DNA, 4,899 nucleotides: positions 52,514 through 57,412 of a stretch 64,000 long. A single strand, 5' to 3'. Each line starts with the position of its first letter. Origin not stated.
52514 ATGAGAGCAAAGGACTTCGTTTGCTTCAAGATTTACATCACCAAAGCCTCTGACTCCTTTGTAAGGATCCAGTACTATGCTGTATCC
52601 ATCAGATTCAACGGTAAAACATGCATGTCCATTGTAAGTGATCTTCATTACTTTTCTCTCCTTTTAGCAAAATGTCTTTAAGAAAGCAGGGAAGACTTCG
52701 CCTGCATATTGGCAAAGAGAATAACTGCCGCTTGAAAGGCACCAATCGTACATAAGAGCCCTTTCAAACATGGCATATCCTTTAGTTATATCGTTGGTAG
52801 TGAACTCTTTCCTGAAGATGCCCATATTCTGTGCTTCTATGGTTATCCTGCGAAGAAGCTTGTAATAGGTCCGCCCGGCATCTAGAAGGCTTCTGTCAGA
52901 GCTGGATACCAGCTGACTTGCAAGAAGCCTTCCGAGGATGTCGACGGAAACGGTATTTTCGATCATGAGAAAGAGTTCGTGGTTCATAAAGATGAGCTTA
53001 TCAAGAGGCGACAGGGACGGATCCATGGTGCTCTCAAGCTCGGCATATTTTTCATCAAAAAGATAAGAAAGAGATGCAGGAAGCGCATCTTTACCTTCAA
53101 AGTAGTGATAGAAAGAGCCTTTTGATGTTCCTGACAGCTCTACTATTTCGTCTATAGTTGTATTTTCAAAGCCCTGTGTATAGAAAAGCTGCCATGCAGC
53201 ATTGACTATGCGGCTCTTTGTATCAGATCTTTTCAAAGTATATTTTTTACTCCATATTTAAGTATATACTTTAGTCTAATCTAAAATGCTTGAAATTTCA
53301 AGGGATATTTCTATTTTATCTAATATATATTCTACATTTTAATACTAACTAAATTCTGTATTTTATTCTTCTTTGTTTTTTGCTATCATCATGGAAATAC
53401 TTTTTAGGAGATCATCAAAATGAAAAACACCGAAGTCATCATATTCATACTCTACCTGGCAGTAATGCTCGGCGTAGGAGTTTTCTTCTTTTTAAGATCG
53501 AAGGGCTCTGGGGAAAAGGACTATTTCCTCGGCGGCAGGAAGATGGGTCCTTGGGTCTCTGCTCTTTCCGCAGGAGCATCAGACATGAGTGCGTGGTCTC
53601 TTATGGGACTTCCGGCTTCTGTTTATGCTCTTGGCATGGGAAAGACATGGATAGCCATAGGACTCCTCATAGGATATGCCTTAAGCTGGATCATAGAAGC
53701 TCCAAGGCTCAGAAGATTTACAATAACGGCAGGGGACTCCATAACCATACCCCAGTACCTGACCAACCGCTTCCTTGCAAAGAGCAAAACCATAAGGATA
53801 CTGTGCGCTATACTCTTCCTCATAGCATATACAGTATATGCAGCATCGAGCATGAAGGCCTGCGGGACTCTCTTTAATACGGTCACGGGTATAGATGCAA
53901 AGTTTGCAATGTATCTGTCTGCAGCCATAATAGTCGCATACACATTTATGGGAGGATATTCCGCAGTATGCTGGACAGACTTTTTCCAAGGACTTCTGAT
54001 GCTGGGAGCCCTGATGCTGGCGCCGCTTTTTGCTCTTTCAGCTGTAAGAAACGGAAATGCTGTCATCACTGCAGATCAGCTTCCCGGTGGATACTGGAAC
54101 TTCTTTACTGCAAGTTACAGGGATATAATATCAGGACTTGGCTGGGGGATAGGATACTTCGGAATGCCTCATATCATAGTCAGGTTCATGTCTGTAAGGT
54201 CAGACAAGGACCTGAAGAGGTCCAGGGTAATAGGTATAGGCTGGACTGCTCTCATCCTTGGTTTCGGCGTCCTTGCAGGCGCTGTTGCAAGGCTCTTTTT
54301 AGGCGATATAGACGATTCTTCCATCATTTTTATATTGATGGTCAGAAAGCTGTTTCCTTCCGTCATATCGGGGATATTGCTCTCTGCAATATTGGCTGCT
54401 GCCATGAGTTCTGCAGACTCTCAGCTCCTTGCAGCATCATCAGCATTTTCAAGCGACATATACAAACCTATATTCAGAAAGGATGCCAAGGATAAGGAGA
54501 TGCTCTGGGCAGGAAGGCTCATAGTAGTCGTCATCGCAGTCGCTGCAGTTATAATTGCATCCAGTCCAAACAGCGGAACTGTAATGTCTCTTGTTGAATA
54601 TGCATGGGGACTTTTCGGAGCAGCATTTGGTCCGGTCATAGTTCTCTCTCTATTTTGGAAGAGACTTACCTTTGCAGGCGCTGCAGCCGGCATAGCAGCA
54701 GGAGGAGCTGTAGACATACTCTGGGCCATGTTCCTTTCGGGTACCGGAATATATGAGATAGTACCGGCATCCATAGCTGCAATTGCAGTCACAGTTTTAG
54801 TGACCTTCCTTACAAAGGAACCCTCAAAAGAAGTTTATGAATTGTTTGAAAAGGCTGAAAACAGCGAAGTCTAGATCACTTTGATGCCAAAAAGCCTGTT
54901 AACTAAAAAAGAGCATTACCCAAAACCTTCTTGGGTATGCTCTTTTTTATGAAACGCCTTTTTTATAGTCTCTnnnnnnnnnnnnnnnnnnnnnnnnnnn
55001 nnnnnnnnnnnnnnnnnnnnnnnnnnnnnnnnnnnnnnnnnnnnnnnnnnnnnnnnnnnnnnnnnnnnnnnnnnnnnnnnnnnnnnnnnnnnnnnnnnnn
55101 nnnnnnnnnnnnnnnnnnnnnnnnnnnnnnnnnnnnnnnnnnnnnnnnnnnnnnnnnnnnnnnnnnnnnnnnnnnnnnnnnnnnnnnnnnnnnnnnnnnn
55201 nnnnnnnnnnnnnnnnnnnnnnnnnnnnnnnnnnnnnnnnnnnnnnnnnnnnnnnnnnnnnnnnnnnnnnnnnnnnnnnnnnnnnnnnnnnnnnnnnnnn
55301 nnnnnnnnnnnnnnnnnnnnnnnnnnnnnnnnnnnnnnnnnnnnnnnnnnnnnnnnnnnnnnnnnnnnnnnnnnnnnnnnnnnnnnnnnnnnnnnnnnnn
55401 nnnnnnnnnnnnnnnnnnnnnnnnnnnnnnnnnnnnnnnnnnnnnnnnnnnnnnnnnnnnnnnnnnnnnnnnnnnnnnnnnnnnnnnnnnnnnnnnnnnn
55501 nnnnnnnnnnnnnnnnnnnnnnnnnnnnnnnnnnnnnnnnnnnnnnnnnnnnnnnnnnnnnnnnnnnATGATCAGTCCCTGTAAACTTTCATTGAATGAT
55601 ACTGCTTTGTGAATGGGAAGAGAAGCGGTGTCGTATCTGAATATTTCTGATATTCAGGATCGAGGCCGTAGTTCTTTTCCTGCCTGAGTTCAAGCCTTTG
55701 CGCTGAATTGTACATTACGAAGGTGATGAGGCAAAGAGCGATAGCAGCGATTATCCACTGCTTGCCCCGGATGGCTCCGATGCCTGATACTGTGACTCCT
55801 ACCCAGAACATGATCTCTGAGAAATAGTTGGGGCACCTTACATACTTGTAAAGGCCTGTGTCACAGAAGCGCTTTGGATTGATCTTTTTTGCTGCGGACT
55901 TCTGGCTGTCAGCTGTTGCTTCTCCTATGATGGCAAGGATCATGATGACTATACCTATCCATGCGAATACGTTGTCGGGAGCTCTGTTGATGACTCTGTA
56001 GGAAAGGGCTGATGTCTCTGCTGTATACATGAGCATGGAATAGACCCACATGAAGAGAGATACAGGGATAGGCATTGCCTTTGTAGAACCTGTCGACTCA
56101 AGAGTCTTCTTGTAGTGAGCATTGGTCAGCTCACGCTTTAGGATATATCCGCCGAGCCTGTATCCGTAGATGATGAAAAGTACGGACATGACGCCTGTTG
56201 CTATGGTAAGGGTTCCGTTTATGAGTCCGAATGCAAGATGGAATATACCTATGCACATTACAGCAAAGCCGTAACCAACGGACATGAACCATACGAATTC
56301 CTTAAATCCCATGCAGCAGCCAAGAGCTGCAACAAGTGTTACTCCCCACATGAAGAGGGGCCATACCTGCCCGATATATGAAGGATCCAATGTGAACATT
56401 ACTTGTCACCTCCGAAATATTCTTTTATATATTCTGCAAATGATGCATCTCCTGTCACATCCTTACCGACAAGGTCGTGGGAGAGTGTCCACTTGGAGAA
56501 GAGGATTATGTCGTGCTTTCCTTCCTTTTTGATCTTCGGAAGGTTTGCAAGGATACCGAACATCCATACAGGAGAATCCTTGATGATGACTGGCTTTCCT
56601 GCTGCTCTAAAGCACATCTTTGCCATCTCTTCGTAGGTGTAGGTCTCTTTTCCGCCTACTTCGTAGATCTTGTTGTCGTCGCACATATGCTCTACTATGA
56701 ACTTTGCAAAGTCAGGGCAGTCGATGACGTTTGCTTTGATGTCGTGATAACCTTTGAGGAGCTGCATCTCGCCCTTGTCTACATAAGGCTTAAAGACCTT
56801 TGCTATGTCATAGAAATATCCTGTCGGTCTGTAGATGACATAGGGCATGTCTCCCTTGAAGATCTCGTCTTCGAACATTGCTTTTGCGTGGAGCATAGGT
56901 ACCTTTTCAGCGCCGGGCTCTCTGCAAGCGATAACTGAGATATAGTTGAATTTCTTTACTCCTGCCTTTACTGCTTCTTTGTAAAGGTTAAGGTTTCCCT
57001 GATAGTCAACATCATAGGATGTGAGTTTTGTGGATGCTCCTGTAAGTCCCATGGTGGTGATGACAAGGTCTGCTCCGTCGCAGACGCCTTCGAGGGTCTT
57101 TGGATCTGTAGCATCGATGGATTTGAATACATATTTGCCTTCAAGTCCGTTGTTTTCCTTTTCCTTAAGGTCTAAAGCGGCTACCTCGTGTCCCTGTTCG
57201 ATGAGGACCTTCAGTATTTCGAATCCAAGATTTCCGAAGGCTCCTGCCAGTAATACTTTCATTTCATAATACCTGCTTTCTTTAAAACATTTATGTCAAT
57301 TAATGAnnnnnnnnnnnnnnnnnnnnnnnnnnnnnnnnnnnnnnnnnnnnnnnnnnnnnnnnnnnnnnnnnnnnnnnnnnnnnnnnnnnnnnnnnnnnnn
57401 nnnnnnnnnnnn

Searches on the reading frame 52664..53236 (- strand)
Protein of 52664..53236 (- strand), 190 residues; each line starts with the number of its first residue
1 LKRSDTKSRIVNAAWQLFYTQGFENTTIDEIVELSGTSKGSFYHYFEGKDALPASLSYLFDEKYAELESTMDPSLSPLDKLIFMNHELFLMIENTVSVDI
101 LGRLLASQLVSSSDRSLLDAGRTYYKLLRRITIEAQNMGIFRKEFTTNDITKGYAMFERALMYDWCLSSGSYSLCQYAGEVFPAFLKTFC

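Call 72: search_protein_families(library=pfam, proteins=[window:52664-53236:-], max_evalue=0.0001)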
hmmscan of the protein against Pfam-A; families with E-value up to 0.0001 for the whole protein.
window:52664-53236:- (190 aa): 1 family
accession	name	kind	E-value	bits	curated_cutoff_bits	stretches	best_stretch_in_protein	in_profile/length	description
PF00440.29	TetR_N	-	2.2e-15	56.6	24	1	10-52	1-43/47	Bacterial regulatory proteins, tetR family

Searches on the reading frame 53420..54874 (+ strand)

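Call 72: search_protein_families(library=pfam, proteins=[window:53420-54874:+], max_evalue=0.0001)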
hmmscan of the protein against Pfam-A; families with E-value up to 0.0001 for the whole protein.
window:53420-54874:+ (484 aa): 1 family
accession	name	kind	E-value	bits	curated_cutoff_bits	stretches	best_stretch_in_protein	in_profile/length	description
PF00474.23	SSF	-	1.3e-88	298.1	22.8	1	35-428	1-406/406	Sodium:solute symporter family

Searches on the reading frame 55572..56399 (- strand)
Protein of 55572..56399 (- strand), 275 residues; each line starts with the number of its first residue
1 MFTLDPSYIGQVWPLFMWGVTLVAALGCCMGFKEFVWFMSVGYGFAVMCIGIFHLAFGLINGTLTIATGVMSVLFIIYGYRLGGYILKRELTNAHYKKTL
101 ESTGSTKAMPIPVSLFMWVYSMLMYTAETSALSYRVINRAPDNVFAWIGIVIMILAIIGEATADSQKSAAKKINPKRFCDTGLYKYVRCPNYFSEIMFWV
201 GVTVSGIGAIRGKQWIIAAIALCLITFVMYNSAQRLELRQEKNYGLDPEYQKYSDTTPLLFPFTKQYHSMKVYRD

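Call 72: search_protein_families(library=pfam, proteins=[window:55572-56399:-], max_evalue=0.0001)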
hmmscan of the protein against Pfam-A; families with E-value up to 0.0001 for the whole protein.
window:55572-56399:- (275 aa): 2 families
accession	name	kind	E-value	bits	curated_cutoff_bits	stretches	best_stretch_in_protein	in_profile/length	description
PF06966.17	DUF1295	-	1.7e-29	103.4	20.4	1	50-257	22-235/235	Protein of unknown function (DUF1295)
PF02544.21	Steroid_dh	-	3e-06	27.7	22.6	1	144-205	40-103/150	3-oxo-5-alpha-steroid 4-dehydrogenase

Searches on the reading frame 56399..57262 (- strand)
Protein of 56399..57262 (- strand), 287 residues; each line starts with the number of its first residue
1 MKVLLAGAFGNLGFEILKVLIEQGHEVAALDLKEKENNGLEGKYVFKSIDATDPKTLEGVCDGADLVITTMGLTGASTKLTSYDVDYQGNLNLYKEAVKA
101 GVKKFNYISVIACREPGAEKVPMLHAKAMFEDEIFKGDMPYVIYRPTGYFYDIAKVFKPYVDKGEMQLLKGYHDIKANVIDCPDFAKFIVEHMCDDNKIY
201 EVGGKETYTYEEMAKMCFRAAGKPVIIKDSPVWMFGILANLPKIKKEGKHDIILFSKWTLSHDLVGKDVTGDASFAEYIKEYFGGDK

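Call 72: search_protein_families(library=pfam, proteins=[window:56399-57262:-], max_evalue=0.0001)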
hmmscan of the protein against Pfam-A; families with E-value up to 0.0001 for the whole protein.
window:56399-57262:- (287 aa): 4 families
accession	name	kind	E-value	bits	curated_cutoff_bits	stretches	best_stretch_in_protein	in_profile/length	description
PF05368.20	NmrA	-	6.9e-13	49.3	27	1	2-231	4-244/298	NmrA-like family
PF13460.12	NAD_binding_10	-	1e-11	45.5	27.2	1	7-150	1-147/184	NAD(P)H-binding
PF01073.25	3Beta_HSD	-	3.5e-09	36.5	22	1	5-120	2-126/280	3-beta hydroxysteroid dehydrogenase/isomerase family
PF01370.27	Epimerase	-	4e-09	36.7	20.9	1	3-109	1-114/240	NAD dependent epimerase/dehydratase family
